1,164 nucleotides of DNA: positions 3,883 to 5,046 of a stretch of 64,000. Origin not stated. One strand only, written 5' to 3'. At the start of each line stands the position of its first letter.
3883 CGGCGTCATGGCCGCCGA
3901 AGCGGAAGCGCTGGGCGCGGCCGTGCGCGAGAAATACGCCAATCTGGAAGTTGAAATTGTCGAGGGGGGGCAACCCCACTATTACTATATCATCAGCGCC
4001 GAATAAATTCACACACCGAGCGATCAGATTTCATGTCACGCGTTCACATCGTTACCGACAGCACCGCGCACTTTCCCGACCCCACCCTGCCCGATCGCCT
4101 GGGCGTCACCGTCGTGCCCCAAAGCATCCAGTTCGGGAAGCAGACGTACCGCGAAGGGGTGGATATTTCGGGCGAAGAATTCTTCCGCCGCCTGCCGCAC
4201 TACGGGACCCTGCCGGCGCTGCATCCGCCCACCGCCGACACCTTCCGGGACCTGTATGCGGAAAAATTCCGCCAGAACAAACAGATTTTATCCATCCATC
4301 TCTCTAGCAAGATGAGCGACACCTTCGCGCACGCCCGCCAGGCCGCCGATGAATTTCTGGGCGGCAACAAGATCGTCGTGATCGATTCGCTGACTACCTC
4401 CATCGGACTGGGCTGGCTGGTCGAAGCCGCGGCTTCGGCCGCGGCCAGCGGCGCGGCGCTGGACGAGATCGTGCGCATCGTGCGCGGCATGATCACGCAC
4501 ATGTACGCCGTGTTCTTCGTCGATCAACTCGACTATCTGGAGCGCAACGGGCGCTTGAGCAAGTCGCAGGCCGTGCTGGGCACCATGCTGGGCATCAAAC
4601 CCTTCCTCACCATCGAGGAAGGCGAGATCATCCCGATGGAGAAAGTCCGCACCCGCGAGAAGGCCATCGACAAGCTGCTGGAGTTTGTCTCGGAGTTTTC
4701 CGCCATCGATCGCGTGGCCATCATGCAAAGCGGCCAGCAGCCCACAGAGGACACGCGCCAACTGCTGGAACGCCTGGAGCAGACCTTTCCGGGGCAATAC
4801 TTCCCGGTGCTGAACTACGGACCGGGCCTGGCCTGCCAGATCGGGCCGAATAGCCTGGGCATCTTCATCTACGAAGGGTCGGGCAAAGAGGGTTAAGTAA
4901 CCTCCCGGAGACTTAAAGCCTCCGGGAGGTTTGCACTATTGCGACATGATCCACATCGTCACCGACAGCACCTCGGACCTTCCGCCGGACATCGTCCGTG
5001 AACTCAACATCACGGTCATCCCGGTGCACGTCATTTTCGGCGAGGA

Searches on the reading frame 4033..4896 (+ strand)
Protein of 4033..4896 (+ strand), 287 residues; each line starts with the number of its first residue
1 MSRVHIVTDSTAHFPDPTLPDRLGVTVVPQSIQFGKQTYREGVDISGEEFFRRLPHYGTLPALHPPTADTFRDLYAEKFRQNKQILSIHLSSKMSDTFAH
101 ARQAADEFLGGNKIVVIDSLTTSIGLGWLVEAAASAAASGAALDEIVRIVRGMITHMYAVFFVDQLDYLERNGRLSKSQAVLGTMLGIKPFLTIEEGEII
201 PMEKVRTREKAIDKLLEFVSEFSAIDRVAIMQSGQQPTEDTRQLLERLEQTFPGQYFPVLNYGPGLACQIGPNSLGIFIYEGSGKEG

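Call 37: find_encoding_contigs(protein=window:4033-4896:+, flank=10000, max_places=2)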
Protein window:4033-4896:+ (287 aa): 6 contigs read that carry it; 2 places shown.
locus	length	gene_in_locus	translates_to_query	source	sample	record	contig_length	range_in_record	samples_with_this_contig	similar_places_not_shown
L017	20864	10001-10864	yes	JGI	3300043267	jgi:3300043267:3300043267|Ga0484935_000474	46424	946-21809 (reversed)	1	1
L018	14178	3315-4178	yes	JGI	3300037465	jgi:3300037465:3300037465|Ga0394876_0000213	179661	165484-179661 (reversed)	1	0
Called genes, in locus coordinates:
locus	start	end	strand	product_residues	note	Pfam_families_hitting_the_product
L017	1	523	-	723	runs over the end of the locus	PF01551:Peptidase_M23, PF25275:Golvesin_C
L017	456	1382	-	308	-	PF07676:PD40 (faint), PF25174:Beta-prop_THOC3 (weak), PF26550:Tricorn_2nd, PF00930:DPPIV_N (faint), PF26549:Tricorn_N (weak), PF26550:Tricorn_2nd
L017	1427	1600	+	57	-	-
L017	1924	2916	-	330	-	PF01058:Oxidored_q6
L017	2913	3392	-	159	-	PF02662:FlpD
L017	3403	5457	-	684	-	PF00890:FAD_binding_2 (weak), PF12831:FAD_oxidored, PF13450:NAD_binding_8 (weak), PF00037:Fer4 (weak), PF13237:Fer4_10, PF12838:Fer4_7, PF13187:Fer4_9, PF00037:Fer4, +7 more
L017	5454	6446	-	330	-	PF02754:CCG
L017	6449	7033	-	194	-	PF13237:Fer4_10 (faint), PF13183:Fer4_8, PF13187:Fer4_9 (weak), PF13534:Fer4_17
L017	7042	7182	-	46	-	-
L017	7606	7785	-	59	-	PF00830:Ribosomal_L28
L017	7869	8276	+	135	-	PF03780:Asp23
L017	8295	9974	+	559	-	PF02734:Dak2, PF21645:FakA-like_M, PF13684:FakA-like_C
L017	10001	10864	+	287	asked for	PF02645:DegV, PF13684:FakA-like_C (weak)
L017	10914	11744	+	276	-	PF02645:DegV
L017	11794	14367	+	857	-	PF17191:RecG_wedge, PF01336:tRNA_anti-codon, PF00270:DEAD, PF04851:ResIII, PF00271:Helicase_C, PF19833:RecG_dom3_C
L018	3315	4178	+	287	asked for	PF02645:DegV, PF13684:FakA-like_C (weak)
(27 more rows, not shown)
